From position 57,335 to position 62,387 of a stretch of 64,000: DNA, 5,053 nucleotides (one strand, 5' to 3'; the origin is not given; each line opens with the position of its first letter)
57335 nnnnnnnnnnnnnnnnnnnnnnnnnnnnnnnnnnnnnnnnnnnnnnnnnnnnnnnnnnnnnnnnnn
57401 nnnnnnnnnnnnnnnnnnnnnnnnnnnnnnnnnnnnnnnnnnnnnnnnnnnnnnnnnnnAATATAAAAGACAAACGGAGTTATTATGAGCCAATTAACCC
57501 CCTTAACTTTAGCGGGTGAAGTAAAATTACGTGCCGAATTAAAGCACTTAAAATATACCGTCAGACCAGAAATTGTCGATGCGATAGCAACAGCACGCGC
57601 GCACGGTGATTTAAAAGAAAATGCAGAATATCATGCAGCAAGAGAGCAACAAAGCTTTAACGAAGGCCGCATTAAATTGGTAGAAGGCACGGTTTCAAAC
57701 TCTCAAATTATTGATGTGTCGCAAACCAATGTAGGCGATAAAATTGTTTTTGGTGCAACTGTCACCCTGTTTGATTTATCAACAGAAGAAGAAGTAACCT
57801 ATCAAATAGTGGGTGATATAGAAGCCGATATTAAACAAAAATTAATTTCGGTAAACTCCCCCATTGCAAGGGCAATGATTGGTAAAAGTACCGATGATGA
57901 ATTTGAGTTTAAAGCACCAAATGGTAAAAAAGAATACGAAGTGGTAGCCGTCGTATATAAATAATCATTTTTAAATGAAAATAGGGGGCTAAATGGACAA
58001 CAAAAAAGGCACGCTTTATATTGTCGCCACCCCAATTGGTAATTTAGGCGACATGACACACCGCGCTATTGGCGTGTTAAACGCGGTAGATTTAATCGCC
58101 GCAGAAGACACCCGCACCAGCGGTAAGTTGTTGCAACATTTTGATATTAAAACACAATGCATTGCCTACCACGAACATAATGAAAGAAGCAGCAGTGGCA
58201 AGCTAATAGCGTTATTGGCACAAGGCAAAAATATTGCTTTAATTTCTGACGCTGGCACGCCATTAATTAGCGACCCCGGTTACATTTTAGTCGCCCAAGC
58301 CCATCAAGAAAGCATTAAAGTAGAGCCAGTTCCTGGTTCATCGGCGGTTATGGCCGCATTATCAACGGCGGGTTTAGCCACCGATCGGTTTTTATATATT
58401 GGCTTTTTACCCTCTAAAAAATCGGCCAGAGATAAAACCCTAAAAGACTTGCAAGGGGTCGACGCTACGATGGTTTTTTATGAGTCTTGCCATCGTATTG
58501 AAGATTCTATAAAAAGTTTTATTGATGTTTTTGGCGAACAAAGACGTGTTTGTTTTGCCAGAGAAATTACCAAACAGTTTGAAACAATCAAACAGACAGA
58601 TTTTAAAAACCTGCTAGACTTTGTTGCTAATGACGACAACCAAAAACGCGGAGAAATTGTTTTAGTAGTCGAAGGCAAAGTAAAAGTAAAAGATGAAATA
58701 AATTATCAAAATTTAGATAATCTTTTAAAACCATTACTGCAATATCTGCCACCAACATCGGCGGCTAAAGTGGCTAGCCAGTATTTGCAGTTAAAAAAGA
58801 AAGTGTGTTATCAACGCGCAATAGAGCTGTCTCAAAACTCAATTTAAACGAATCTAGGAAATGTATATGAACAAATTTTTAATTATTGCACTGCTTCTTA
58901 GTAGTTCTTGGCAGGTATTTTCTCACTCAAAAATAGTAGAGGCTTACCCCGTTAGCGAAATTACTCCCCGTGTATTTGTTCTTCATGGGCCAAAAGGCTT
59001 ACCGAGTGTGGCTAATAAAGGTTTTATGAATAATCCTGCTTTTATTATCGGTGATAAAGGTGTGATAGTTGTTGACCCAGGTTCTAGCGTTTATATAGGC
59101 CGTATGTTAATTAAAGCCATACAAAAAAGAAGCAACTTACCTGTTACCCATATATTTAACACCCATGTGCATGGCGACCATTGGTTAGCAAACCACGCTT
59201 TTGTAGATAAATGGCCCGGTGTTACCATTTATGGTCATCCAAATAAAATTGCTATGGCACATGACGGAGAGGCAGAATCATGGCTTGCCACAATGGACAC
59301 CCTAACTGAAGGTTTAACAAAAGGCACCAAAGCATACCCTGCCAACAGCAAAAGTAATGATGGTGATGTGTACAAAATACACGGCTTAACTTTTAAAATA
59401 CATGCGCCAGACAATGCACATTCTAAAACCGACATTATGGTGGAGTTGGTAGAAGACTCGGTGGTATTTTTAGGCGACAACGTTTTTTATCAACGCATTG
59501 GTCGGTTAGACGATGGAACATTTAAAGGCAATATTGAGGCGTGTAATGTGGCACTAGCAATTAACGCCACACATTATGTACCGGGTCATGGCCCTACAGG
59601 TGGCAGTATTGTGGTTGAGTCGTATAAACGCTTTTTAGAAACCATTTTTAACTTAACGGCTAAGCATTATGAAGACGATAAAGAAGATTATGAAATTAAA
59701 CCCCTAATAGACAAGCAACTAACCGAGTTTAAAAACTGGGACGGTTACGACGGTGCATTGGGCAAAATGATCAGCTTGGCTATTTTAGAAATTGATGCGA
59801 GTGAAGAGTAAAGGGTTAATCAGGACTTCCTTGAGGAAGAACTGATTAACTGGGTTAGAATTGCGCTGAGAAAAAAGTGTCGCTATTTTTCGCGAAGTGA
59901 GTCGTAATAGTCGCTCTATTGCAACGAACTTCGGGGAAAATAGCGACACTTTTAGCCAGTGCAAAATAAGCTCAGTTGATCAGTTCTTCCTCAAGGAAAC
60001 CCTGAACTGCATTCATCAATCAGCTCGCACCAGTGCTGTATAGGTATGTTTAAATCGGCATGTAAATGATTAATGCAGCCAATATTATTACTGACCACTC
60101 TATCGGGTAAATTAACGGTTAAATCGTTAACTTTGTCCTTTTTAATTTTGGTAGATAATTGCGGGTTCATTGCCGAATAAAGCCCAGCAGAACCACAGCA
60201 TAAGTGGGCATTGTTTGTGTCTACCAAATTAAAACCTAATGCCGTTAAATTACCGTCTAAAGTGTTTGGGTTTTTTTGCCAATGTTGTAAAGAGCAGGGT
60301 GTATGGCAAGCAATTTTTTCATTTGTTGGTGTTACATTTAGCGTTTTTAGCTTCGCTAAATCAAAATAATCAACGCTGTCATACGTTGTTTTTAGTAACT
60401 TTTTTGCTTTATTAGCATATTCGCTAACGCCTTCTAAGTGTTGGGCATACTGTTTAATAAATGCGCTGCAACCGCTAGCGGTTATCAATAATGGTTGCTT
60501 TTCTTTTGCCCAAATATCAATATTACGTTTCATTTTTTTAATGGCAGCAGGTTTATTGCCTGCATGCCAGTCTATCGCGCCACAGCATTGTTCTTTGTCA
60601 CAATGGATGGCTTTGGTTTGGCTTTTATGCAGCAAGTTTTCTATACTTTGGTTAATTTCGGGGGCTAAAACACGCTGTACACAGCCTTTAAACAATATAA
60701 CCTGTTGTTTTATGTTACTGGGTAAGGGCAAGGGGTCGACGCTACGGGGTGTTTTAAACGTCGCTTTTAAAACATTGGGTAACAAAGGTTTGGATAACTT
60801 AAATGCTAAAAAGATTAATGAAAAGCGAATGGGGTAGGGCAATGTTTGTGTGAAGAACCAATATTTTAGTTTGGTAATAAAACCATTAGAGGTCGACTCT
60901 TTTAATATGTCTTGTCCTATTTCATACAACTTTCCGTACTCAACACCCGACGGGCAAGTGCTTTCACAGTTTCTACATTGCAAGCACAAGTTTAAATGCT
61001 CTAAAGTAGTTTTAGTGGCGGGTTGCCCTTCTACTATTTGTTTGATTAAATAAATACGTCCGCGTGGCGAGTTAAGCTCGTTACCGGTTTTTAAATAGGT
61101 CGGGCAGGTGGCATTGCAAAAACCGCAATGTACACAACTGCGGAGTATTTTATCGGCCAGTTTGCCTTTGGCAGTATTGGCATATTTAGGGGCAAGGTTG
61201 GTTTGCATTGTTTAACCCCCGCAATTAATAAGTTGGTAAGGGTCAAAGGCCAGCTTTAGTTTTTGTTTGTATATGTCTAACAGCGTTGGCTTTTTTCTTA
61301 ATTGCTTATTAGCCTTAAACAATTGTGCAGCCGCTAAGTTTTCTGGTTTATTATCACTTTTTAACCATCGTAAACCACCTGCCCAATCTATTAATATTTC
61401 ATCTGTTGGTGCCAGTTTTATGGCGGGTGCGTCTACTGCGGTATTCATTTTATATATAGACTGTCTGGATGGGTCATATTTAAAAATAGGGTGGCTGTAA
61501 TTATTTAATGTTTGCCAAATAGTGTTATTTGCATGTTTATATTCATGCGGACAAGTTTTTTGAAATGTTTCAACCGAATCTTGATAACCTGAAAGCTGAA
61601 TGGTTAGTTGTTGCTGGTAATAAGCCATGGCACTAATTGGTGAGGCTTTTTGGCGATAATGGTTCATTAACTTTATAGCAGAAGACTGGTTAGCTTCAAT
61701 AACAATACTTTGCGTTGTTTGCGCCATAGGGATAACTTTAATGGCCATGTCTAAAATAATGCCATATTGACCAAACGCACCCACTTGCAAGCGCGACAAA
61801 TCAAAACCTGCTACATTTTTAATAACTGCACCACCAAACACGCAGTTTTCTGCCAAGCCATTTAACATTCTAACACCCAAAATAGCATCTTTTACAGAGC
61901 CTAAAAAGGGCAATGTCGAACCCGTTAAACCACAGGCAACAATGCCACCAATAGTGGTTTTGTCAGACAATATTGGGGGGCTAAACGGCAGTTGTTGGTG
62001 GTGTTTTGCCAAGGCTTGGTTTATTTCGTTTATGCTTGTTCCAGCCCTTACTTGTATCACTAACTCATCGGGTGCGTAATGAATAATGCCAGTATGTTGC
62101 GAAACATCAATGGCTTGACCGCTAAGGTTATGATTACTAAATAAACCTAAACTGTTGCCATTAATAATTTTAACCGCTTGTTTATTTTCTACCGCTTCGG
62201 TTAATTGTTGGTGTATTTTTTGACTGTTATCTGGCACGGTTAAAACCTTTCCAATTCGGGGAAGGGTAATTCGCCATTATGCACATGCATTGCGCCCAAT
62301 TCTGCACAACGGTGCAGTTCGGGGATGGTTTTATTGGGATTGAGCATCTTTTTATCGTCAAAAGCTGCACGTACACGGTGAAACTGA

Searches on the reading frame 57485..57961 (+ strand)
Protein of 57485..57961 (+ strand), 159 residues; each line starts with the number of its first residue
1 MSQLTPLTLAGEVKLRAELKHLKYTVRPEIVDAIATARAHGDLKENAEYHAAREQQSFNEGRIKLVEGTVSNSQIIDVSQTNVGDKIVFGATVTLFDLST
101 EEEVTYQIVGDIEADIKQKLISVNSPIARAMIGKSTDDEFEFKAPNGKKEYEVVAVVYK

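Call 23: search_protein_families(library=ncbifam, proteins=[window:57485-57961:+], max_evalue=0.00001)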
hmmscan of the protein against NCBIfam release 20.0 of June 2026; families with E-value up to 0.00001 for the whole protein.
window:57485-57961:+ (159 aa): 13 families
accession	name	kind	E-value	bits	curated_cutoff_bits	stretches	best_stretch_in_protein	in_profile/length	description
NF001264.0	PRK00226.1-5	equivalog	5e-68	227.9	180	1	4-158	3-157/158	transcription elongation factor GreA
NF001261.0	PRK00226.1-2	equivalog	1.9e-63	213.1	167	1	4-159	3-157/157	transcription elongation factor GreA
TIGR01462.1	greA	subfamily_domain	3.4e-53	179.8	139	1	6-156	1-150/151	transcription elongation factor GreA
NF001263.0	PRK00226.1-4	equivalog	1.7e-44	151.5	145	1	3-157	5-158/160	transcription elongation factor GreA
NF001260.0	PRK00226.1-1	equivalog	6.8e-37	126.6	234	1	5-156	6-156/160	transcription elongation factor GreA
NF002506.1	PRK01885.1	equivalog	9.2e-35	119.6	188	1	7-159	5-155/156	transcription elongation factor GreB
NF011309.0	PRK14720.1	equivalog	1.2e-30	106.4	714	1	16-155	761-899/906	transcription elongation factor GreA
TIGR01461.1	greB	equivalog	2.3e-30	105.4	171.05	1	7-158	5-154/156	transcription elongation factor GreB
NF001262.0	PRK00226.1-3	equivalog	1.8e-23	83.1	161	1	5-150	7-152/165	transcription elongation factor GreA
NF004969.0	PRK06330.1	equivalog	7.7e-19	67.8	697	1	17-145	579-705/718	transcript cleavage factor/unknown domain fusion protein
NF004973.0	PRK06342.1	equivalog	8.6e-12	45.1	159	1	32-156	48-159/160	transcription elongation factor GreA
NF004548.0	PRK05892.1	equivalog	3.3e-08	33.6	126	1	7-156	8-154/158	nucleoside diphosphate kinase regulator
NF004396.0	PRK05753.1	equivalog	1.4e-07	31.4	109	1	85-158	53-127/137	nucleoside diphosphate kinase regulator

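Call 28: find_encoding_contigs(protein=window:57485-57961:+, flank=5000, max_places=10)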
Protein window:57485-57961:+ (159 aa): 1 contig read that carries it; 1 place shown.
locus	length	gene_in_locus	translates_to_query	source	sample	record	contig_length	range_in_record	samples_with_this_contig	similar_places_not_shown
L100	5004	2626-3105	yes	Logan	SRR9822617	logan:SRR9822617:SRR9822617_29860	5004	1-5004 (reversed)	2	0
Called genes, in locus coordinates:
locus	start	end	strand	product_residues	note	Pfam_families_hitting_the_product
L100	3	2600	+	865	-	?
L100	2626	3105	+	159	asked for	PF03449:GreA_GreB_N, PF01272:GreA_GreB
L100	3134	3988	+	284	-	PF00590:TP_methylase, PF23016:RsmI_C (weak)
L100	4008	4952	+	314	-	PF00753:Lactamase_B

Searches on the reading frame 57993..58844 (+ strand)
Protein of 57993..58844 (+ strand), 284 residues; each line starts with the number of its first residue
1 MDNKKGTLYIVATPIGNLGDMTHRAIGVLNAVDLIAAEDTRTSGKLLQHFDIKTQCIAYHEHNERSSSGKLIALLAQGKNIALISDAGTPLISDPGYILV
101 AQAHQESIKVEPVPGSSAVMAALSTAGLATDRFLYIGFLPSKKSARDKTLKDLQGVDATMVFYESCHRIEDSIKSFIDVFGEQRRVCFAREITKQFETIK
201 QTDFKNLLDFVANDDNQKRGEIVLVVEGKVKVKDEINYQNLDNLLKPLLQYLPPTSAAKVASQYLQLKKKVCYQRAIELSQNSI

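Call 23: search_protein_families(library=ncbifam, proteins=[window:57993-58844:+], max_evalue=0.00001)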
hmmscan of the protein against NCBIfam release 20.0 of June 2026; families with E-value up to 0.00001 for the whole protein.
window:57993-58844:+ (284 aa): 3 families
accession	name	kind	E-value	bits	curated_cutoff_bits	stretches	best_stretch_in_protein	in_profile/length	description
NF011570.0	PRK14994.1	equivalog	7.3e-92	307.7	502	1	2-280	8-285/287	16S rRNA (cytidine(1402)-2'-O)-methyltransferase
TIGR00096.1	TIGR00096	equivalog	5.2e-83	278.6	167.9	1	8-277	2-272/275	16S rRNA (cytidine(1402)-2'-O)-methyltransferase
TIGR01466.1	cobJ_cbiH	equivalog_domain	7.8e-07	28.9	246.35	1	8-207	1-207/239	precorrin-3B C(17)-methyltransferase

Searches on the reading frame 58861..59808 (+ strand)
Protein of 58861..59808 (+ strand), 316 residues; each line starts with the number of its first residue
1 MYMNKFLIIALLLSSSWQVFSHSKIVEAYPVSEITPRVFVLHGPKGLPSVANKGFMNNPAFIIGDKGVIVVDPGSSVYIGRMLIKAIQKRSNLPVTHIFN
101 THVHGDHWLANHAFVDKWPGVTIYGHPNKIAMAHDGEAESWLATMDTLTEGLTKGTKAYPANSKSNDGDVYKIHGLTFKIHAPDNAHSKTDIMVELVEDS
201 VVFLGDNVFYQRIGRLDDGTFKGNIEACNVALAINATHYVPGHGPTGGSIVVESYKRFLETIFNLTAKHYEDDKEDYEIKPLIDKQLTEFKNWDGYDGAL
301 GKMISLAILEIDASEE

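Call 23: search_protein_families(library=ncbifam, proteins=[window:58861-59808:+], max_evalue=0.00001)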
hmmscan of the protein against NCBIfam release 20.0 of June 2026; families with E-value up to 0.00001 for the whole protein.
window:58861-59808:+ (316 aa): 8 families
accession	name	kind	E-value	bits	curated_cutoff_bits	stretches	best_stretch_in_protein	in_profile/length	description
TIGR04559.1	SoxH_rel_PQQ_2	hypoth_equivalog_domain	2.3e-41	142.1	280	1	29-275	2-246/283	quinoprotein relay system zinc metallohydrolase 2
TIGR04558.1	SoxH_rel_PQQ_1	hypoth_equivalog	3.5e-33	114.9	300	1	33-261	10-232/285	quinoprotein relay system zinc metallohydrolase 1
TIGR03413.1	GSH_gloB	equivalog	1.4e-11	44.3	200.8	1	55-129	7-77/248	hydroxyacylglutathione hydrolase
NF033088.2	bla_subclass_B1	equivalog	7.6e-11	42.1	200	1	31-253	8-210/217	subclass B1 metallo-beta-lactamase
NF012229.1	bla_class_B_core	domain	8.8e-11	42.1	100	1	61-194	19-136/139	metallo-beta-lactamase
NF012149.0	blaIND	exception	6.6e-08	32.3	430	1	5-124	6-116/239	IND family subclass B1 metallo-beta-lactamase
NF012146.1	blaB-IND-MUS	exception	1.5e-07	31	270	1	4-107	4-99/237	BlaB/IND/MUS family subclass B1 metallo-beta-lactamase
NF007597.0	PRK10241.1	equivalog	4e-07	29.6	421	0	67-126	23-77/251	hydroxyacylglutathione hydrolase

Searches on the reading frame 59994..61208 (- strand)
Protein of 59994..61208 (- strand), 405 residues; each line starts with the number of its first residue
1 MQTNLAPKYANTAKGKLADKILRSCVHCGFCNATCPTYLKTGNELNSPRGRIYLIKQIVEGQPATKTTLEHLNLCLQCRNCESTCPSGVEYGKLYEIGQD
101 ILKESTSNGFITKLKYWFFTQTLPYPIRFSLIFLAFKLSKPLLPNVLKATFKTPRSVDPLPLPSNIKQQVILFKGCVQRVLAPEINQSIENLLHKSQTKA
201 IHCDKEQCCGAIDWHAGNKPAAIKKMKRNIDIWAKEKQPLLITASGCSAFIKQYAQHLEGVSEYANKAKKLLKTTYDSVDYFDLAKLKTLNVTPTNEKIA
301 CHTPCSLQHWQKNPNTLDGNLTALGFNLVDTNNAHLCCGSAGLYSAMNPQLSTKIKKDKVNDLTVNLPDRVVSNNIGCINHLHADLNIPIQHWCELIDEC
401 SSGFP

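Call 23: search_protein_families(library=ncbifam, proteins=[window:59994-61208:-], max_evalue=0.00001)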
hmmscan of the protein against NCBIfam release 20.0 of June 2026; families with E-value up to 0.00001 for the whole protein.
window:59994-61208:- (405 aa): 9 families
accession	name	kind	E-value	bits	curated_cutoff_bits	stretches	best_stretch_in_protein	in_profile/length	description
NF008434.0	PRK11274.1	equivalog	1.4e-130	436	333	1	1-400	1-406/409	glycolate oxidase subunit GlcF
NF045670.1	quin_L_LdhH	equivalog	2.6e-36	125.2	800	2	133-395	433-703/706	L-lactate dehydrogenase (quinone) large subunit LdhH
NF008369.0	PRK11168.1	equivalog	1.4e-26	93.4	278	2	144-399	143-397/401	anaerobic glycerol-3-phosphate dehydrogenase subunit C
TIGR03379.1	glycerol3P_GlpC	equivalog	2e-20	72.9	279.9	1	165-396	159-391/397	anaerobic glycerol-3-phosphate dehydrogenase subunit GlpC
NF004898.0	PRK06259.1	equivalog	4.3e-17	61.9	385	1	164-384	258-465/488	fumarate reductase (CoM/CoB) subunit TfrB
NF045663.1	diclust_near_Sec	equivalog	1.3e-15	56.6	530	1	52-363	335-603/759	pyridine nucleotide-disulfide oxidoreductase/dicluster-binding protein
NF041890.1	hdrC_Methbact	equivalog_domain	8.4e-08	32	270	1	5-94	12-93/192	ferredoxin:CoB-CoM heterodisulfide reductase subunit HdrC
TIGR03288.1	CoB_CoM_SS_B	equivalog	2.4e-07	30.3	345.15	1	171-372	3-227/290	CoB--CoM heterodisulfide reductase subunit B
NF042965.1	MFR_anch_SdhE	equivalog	3.2e-06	26.9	500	0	171-373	4-223/282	8-methylmenaquinol:fumarate reductase membrane anchor subunit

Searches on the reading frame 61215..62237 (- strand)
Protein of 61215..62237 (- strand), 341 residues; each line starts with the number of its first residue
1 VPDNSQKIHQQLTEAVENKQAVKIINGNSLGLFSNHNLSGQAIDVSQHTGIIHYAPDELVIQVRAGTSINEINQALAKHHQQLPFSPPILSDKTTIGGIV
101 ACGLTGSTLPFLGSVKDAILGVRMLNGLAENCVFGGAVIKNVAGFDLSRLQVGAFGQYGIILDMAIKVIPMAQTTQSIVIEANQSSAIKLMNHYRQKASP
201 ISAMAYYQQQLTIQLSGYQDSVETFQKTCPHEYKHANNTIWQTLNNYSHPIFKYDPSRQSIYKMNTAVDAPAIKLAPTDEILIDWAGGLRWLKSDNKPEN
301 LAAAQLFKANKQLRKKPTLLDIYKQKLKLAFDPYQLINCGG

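Call 23: search_protein_families(library=ncbifam, proteins=[window:61215-62237:-], max_evalue=0.00001)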
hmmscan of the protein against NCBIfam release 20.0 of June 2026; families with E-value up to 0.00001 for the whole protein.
window:61215-62237:- (341 aa): 3 families
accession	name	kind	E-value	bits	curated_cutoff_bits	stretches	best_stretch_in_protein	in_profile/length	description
NF008439.0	PRK11282.1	equivalog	9.1e-89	297.8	284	1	3-340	6-352/358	glycolate oxidase subunit GlcE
TIGR00387.1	glcD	equivalog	6.8e-12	44.9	567.9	1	2-179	4-181/413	glycolate oxidase subunit GlcD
NF053785.1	DcplphribOxDprE1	equivalog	1.6e-06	27.6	500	1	26-183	45-193/449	decaprenylphosphoryl-beta-D-ribose oxidase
